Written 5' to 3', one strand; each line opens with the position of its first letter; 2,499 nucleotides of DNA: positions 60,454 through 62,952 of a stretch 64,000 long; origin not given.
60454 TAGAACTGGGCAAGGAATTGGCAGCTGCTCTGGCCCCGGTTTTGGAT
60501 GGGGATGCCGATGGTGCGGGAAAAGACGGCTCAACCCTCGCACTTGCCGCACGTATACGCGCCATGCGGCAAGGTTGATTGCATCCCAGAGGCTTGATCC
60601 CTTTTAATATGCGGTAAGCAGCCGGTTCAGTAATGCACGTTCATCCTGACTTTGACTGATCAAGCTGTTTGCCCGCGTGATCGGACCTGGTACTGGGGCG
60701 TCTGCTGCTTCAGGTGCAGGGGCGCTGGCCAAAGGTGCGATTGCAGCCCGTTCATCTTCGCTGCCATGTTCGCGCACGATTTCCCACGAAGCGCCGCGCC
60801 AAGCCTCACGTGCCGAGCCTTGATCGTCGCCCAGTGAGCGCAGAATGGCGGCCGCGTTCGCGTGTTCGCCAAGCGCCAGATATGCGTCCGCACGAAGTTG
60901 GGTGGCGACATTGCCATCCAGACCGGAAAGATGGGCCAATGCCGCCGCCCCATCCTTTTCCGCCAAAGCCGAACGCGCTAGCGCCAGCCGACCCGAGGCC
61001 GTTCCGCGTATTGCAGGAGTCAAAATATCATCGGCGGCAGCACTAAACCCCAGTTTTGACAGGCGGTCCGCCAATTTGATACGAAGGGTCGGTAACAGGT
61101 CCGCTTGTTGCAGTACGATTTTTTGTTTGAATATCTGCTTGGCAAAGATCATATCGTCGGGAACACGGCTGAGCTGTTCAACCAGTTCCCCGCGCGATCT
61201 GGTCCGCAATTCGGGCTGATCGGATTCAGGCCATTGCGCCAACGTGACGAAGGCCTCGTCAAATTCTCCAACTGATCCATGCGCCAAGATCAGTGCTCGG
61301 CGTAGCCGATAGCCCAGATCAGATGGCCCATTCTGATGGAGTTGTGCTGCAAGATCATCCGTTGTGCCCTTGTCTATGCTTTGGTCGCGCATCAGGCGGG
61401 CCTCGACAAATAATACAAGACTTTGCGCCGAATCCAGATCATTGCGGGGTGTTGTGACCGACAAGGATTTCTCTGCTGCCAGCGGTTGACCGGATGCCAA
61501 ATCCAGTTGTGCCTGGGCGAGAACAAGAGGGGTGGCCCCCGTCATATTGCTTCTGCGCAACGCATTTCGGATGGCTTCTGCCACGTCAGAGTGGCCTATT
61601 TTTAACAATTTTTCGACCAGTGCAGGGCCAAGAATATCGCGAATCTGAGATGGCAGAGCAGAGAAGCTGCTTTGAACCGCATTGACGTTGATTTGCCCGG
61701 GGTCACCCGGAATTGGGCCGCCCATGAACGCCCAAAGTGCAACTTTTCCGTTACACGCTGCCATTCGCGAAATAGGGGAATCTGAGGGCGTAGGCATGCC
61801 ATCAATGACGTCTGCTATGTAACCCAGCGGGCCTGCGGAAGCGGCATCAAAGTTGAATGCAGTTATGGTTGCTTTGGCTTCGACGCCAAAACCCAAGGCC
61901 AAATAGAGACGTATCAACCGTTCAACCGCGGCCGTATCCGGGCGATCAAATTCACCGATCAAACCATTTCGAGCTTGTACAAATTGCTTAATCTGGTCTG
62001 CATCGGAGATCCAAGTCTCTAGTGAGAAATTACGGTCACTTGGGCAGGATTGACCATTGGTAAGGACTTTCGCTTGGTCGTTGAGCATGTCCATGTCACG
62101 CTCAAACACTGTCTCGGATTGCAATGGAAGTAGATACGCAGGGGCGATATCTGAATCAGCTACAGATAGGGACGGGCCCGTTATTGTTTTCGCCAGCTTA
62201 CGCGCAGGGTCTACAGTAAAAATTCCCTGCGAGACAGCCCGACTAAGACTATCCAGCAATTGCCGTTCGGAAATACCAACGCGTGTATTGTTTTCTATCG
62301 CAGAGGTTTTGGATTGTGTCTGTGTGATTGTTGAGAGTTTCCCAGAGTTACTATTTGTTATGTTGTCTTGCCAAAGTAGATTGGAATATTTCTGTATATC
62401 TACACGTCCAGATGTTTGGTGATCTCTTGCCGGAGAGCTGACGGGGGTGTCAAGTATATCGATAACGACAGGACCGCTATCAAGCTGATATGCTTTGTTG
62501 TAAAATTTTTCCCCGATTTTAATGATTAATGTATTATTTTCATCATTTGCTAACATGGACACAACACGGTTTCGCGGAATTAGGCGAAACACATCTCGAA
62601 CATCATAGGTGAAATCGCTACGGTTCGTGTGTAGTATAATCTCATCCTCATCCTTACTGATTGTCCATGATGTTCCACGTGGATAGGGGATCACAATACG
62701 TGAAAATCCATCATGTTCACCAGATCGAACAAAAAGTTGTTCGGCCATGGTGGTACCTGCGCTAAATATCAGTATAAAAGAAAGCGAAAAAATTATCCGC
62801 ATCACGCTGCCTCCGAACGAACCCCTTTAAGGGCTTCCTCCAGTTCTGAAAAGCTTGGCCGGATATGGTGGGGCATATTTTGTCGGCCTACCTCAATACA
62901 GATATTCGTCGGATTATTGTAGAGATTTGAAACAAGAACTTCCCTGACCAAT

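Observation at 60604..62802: Large secreted beta-module + TPR-like protein translationally coupled to motA: candidate novel periplasmic stator scaffold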

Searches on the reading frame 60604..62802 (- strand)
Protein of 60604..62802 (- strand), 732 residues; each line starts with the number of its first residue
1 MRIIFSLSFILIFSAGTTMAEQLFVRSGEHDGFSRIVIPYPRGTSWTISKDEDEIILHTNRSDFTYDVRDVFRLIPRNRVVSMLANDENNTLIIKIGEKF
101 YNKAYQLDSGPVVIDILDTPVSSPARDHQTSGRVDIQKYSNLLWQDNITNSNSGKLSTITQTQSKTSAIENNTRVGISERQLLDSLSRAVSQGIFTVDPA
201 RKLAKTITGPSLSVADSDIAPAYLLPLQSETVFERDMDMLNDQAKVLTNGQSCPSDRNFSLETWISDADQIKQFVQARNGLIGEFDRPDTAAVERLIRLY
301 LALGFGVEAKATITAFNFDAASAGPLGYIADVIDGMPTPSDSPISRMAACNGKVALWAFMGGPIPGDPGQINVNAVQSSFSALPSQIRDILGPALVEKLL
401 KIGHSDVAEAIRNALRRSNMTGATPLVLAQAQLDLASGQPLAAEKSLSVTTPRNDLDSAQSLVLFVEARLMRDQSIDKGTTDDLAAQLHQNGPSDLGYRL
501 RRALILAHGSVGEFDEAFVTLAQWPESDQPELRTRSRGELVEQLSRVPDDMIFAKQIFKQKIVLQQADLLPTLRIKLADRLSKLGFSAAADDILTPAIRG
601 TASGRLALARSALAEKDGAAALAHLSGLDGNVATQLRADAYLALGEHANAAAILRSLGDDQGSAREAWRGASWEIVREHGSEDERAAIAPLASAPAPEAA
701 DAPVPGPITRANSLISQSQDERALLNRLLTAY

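Call 5: search_protein_families(library=pfam, proteins=[window:60604-62802:-], max_evalue=1)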
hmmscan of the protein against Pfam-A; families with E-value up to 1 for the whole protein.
window:60604-62802:- (732 aa): 2 families
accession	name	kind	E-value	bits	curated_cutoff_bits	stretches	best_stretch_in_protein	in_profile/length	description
PF23300.3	HEAT_Nup120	-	0.038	14.3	29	0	484-544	110-168/170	Nucleoporin Nup120, HEAT repeats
PF14559.12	TPR_19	-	0.23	12.3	25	0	612-664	1-58/68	Tetratricopeptide repeat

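Call 6: search_protein_families(library=ncbifam, proteins=[window:60604-62802:-], max_evalue=1)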
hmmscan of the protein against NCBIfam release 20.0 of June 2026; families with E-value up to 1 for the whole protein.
window:60604-62802:- (732 aa): 0 families

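Call 7: find_homologous_proteins(query=window:60604-62802:-, max_evalue=0.001)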
Query window:60604-62802:- (732 aa): 54 proteins with E <= 0.001 among 8000 candidates.
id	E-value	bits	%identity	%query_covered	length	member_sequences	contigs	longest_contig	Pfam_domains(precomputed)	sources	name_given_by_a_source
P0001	0.0e+0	1561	100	98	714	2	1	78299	-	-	-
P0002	1.9e-267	908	61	100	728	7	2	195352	-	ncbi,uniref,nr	ncbi:hypothetical protein [Paenirhodobacter populi]|uniref:HEAT repeat domain-containing protein n=1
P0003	7.4e-244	830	61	88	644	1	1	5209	-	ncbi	-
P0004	2.7e-149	517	42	100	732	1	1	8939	-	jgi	-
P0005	7.7e-147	509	39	98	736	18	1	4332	-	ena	-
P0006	4.0e-146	507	42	94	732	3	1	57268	-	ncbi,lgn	-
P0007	2.5e-144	501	41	100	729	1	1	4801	-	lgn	-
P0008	2.1e-143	498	41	99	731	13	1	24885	-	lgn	-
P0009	1.1e-140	489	41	100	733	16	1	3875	-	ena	-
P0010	2.8e-139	484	38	100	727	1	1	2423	-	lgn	-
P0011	2.7e-133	464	39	100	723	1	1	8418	-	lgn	-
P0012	5.2e-120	420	34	97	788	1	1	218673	-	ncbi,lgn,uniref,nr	ncbi:hypothetical protein [Rhodobacter maris]|uniref:Uncharacterized protein n=1 Tax=Rhodobacter mar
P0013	5.5e-117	410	33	100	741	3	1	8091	-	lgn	-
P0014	6.4e-115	404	33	97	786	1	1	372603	-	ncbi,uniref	ncbi:hypothetical protein [Rhodobacter lacus]|uniref:Uncharacterized protein n=1 Tax=Rhodobacter lac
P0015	1.1e-104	370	35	97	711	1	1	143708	-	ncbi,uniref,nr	ncbi:hypothetical protein OE699_13100 [Sedimentimonas flavescens]|uniref:HEAT repeat protein n=1 Tax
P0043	1.6e-43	168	27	88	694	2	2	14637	-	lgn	-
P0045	6.6e-43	166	28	86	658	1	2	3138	-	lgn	-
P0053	4.9e-23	100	24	89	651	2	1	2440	-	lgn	-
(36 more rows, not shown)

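Call 10: find_related_loci(query=A1, collection=genome_contigs, flank=10000)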
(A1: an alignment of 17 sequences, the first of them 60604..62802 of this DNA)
Query A1 (732 aa) in genome_contigs; peptide patterns used: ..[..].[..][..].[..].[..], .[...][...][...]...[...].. (x = any residue, [..] = any of these).
587 stretches matched a pattern; 554 encode a relative of the query (tblastn E <= 1e-3); the best 80 are kept; 80 distinct loci.
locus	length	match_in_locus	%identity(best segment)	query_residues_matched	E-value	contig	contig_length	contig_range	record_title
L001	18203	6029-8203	61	2-732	0e+0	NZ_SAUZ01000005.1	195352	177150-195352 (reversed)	Sinirhodobacter populi strain SK2B-1 5, whole genome shotgun sequence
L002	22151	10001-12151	41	11-732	4e-143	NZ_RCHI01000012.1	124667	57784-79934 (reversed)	Sinirhodobacter hankyongi strain BO-81 contig_12, whole genome shotgun sequence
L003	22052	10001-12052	42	1-688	4e-141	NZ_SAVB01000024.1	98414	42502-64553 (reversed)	Sinirhodobacter ferrireducens strain CCTCC AB 2012026 Scaffold21_1, whole genome shotgun sequence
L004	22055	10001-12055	42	1-688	1e-127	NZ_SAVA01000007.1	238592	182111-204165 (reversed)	Sinirhodobacter huangdaonensis strain CGMCC 1.12963 Scaffold7, whole genome shotgun sequence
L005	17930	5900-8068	34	19-729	3e-119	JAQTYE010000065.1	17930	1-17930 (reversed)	MAG: Paracoccaceae bacterium isolate STC_3 NODE_6687_length_17930_cov_3.339437_Sandtown_C, whole genome shotgun sequence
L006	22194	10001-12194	41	1-730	7e-131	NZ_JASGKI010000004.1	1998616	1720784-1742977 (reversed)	MAG: Paenirhodobacter sp. isolate 5N572 JMF-2111-06-0005.ont.bin.572_3, whole genome shotgun sequence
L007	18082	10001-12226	34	1-731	5e-115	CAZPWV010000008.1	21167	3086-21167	MAG TPA_asm: uncultured Rhodobacter sp. isolate SRP294416_co1_743 genome assembly, contig: NODE_4855_length_21167_cov_4.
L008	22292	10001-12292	34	19-729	3e-113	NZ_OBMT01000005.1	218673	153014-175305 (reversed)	Rhodobacter maris strain JA276, whole genome shotgun sequence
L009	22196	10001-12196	34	15-732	1e-111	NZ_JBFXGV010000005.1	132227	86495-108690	MAG: Paenirhodobacter sp. isolate CA_2019_TPIn_171 NODE_469_length_132227_cov_7.444209_TPIn, whole genome shotgun sequen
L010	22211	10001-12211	35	2-729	5e-111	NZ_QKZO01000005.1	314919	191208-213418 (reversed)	Rhodobacter capsulatus strain DSM 1710 LY44DRAFT_scaffold00005.5, whole genome shotgun sequence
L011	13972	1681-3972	33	1-729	5e-109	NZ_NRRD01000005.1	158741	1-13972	Rhodobacter sp. TJ_12 scaffold0005, whole genome shotgun sequence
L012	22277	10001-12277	33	3-732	4e-108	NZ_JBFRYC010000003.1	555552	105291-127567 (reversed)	Thioclava arctica strain 15-R06ZXC-3 NMDC70154490_3, whole genome shotgun sequence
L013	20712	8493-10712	34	23-732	5e-108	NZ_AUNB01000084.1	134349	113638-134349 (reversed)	Thioclava indica strain DT23-4 contig8, whole genome shotgun sequence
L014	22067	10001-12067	34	17-732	2e-107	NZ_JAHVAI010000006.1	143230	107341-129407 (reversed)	Sedimentimonas flavescens strain B57 contig6, whole genome shotgun sequence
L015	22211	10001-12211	33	25-732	6e-102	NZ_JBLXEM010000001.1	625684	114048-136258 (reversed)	MAG: Thioclava sp. isolate ES23-02 S23maxbin_out.009RE.5K@1, whole genome shotgun sequence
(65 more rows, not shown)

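Call 25: predict_structure(alignment_id=A1)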
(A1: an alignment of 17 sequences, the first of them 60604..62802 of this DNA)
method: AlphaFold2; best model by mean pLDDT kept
length: 732 residues; sequences in the alignment: 17
mean_pLDDT: 79.3   pTM: 0.57
mean pLDDT of the five models: 79.3, 78.0, 75.8, 75.6, 75.3
residues with pLDDT >= 90: 333; 70-90: 231; 50-70: 59; < 50: 109
segments of 3 or more residues with pLDDT < 50: 14-18, 122-172, 193-244
pLDDT, mean of each block of 10 residues (from residue 1): 65 51 90 91 84 83 86 87 85 89 85 88 34 33 36 28 30 57 66 45 35 31 31 35 54 83 87 87 83 93 92 90 92 86 88 91 81 92 89 93 93 83 84 95 90 78 94 93 92 86 96 94 88 93 93 94 89 95 94 93 96 95 95 96 95 93 92 89 87 61 75 88 88 75
secondary structure, 60 per line:
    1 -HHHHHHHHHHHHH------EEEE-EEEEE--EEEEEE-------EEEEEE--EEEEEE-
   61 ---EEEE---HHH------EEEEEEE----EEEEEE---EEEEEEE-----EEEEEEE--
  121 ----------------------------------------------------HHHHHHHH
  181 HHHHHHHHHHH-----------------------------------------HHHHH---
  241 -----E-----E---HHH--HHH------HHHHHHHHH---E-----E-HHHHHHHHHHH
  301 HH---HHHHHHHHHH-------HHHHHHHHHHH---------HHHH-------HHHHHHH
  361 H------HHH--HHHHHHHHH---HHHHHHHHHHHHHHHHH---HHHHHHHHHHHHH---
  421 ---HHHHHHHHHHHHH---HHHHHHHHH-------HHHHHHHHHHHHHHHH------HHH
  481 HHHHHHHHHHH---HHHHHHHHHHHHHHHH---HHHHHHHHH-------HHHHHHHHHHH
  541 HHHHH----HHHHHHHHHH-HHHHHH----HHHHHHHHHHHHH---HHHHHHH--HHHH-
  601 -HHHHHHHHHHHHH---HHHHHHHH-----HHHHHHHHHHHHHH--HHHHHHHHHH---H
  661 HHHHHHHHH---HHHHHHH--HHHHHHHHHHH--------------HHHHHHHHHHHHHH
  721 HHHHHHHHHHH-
elements in order (helices of 4 or more, strands of 3 or more residues): H2-14 E21-24 E26-30 E33-38 E46-51 E54-59 E64-67 E80-86 E91-96 E100-106 E112-118 H173-191 H233-237 H270-278 H290-302 H306-315 H323-333 H343-346 H354-361 H373-381 H385-401 H405-417 H424-436 H440-448 H456-471 H478-491 H495-510 H514-522 H530-545 H550-559 H561-566 H571-583 H587-593 H596-599 H602-614 H618-625 H631-644 H647-656 H660-669 H673-679 H682-692 H707-731

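Call 27: find_homologous_proteins(query=A1, max_evalue=0.00001)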
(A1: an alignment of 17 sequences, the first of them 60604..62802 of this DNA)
Query A1 (17 sequences) (732 aa, profile of the alignment): 52 proteins with E <= 0.00001 among 8000 candidates.
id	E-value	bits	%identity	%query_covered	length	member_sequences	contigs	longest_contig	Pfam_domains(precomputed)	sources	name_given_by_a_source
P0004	2.4e-284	964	42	100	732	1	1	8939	-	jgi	-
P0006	3.4e-283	960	42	94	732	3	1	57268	-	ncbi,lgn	-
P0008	4.2e-277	940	41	99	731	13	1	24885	-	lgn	-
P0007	4.3e-276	937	41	100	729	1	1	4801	-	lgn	-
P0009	5.7e-273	926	41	100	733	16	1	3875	-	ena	-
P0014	9.4e-269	912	33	97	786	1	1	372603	-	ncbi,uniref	ncbi:hypothetical protein [Rhodobacter lacus]|uniref:Uncharacterized protein n=1 Tax=Rhodobacter lac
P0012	1.2e-268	912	34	97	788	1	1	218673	-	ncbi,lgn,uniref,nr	ncbi:hypothetical protein [Rhodobacter maris]|uniref:Uncharacterized protein n=1 Tax=Rhodobacter mar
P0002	1.1e-266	906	61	100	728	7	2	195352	-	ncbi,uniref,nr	ncbi:hypothetical protein [Paenirhodobacter populi]|uniref:HEAT repeat domain-containing protein n=1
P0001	3.5e-261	887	100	98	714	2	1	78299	-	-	-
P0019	6.3e-246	837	31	92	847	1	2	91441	-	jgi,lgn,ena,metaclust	metaclust:\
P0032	1.1e-245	836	28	99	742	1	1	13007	-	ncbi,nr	ncbi:MAG: hypothetical protein U1D35_13270 [Paracoccaceae bacterium]|nr:hypothetical protein [Paraco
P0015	3.4e-242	825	35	97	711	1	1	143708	-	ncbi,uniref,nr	ncbi:hypothetical protein OE699_13100 [Sedimentimonas flavescens]|uniref:HEAT repeat protein n=1 Tax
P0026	1.3e-240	819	29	99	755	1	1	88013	-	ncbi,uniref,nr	ncbi:hypothetical protein [Rhodovulum marinum]|uniref:HEAT repeat protein n=1 Tax=Rhodovulum marinum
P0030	1.6e-237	809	29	99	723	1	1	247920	-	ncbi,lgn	-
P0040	1.3e-233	796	28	98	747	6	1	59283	-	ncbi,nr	ncbi:MAG: hypothetical protein KDK02_11570 [Rhodobacteraceae bacterium]|nr:hypothetical protein [Par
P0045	1.3e-142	495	28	86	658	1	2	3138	-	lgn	-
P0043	2.5e-135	471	27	88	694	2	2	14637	-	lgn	-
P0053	1.2e-119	419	24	89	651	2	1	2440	-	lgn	-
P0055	5.6e-42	163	38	13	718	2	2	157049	-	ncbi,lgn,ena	-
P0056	1.9e-36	144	25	19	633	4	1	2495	-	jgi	-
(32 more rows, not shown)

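Call 30: fold_search(model_id=the predicted structure, library=pdb)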
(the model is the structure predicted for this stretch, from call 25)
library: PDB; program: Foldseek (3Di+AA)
matches with E <= 10: 1043; with E <= 0.001: 1
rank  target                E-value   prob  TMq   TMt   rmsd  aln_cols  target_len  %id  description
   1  9hmf_K                2.3e-05  1.00  0.20  0.19  41.7       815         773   10  Periplasmic scaffold of the Campylobacter jejuni flagellar motor (alpha carbon trace) (released 2024-12-25)
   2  8qxd_N                2.5e-03  0.93  0.12  0.11  44.8       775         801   11  Cryo-EM structure of the cross-exon pre-B complex (released 2024-05-22)
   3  9evs_1u               2.9e-03  1.00  0.22  0.23  18.9       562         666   10  Structure of the flowering plant mitoribosome with P-site tRNA (released 2025-09-03)
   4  5khr_X                3.3e-03  1.00  0.19  0.29  16.6       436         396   15  Model of human Anaphase-promoting complex/Cyclosome complex (APC15 deletion mutant) in complex with the E2 UBE2C/UBCH1 (released 2016-08-24)
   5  5i9f_A                4.0e-03  1.00  0.19  0.30  16.9       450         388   11  Crystal structure of designed pentatricopeptide repeat protein dPPR-U10 in complex with its target RNA U10 (released 2016-04-27)
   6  4kvm_B                5.0e-03  0.99  0.15  0.15  21.8       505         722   10  The NatA (Naa10p/Naa15p) amino-terminal acetyltransferase complex bound to a bisubstrate analog (released 2013-07-31)
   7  8fy3_B                5.2e-03  1.00  0.28  0.36  10.9       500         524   12  Structure of NOT1:NOT10:NOT11 module of the human CCR4-NOT complex (released 2023-07-26)
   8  8a3t_K                5.5e-03  1.00  0.21  0.27  14.4       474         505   12  S. cerevisiae APC/C-Cdh1 complex (released 2022-08-31)
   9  7dkh_A                5.9e-03  1.00  0.20  0.17  18.4       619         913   12  Crystal structure of the Ctr9/Paf1/Cdc73/Rtf1 quaternary complex (released 2021-11-24)
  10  9kfx_A                6.4e-03  1.00  0.26  0.30  12.1       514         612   14  Crystal structure of synthetic PPR-DYW in complex with target RNA (released 2025-11-12)
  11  8a3t_J                6.6e-03  1.00  0.20  0.26  14.3       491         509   10  S. cerevisiae APC/C-Cdh1 complex (released 2022-08-31)
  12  4uzy_A                6.9e-03  1.00  0.22  0.25  17.9       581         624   13  Crystal structure of the Chlamydomonas IFT70 and IFT52 complex (released 2014-11-05)
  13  8ro0_J                6.9e-03  0.97  0.13  0.16  24.2       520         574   13  Structure of the C. elegans Intron Lariat Spliceosome primed for disassembly (ILS') (released 2024-08-07)
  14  8hmd_C                7.2e-03  1.00  0.23  0.14  15.3       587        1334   10  base module state 2 of Tetrahymena IFT-A (released 2023-06-14)
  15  4ui9_H                7.5e-03  1.00  0.18  0.24  15.4       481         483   14  Atomic structure of the human Anaphase-Promoting Complex (released 2015-06-17)
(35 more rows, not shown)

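Call 32: search_solved_structures(query=A1, max_evalue=10)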
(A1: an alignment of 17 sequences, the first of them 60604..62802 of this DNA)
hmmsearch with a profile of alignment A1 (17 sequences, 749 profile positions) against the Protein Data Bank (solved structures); distinct sequences matched with E-value up to 10: 23.
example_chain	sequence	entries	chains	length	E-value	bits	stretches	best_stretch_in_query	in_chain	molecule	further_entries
6tzt_A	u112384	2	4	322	0.0031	19.6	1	618-700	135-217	Coatomer subunit epsilon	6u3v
3mkr_A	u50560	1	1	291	0.007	18.4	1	618-700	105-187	Coatomer subunit epsilon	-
5a1v_Q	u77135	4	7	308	0.016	17.2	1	618-700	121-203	COATOMER SUBUNIT EPSILON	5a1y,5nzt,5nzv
4y6c_A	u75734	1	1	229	0.017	17.2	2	584-676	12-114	ANSERINA PUTATIVE KINESIN LIGHT chain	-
8ump_A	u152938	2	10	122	0.021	16.9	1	632-681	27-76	T33-ml35-redesigned-TPR-domain-fold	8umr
9gzg_A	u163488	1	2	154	0.099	14.6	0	645-681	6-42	Engineered CTPR protein with glutamic acids for conductivity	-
8bu0_A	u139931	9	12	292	0.12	14.4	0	649-690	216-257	Consensus tetratricopeptide repeat protein | Crystal structure of an 8-repeat consensus TPR superhelix with Zinc. | Monomer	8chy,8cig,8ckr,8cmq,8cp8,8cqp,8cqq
2fo7_A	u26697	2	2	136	0.12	14.3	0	650-682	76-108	SYNTHETIC CONSENSUS TPR PROTEIN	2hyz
8ch0_A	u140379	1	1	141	0.12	14.3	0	642-681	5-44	Consensus tetratricopeptide repeat protein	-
1na0_A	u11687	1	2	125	0.14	14.1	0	650-696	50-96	designed protein CTPR3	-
3kd7_A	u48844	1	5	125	0.15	14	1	650-701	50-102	CTPR390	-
2r5s_A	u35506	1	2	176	0.19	13.7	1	407-564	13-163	Uncharacterized protein VP0806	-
9k7u_A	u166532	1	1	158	0.5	12.3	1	400-463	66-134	Heter-Zn2-HEHE-22A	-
6v8e_A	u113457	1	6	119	0.63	12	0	650-696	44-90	Designed protein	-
9gyt_1u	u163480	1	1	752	0.64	12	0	408-491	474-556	mL102 (rPPR5)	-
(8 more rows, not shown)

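Call 46: find_encoding_contigs(protein=P0001, flank=10000, max_places=3)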
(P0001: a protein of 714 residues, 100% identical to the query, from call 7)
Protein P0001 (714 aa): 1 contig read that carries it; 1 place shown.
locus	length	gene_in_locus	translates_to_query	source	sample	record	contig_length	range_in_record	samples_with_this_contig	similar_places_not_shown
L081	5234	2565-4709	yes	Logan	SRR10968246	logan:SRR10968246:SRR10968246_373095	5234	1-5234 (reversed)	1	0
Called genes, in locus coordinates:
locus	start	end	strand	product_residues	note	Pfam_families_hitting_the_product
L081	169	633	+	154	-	PF03748:FliL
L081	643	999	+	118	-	PF20072:DUF6468 (weak)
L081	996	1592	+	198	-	PF03448:MgtE_N (faint)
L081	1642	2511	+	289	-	PF20560:MotA_N, PF01618:MotA_ExbB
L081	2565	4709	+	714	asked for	-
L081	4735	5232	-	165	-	?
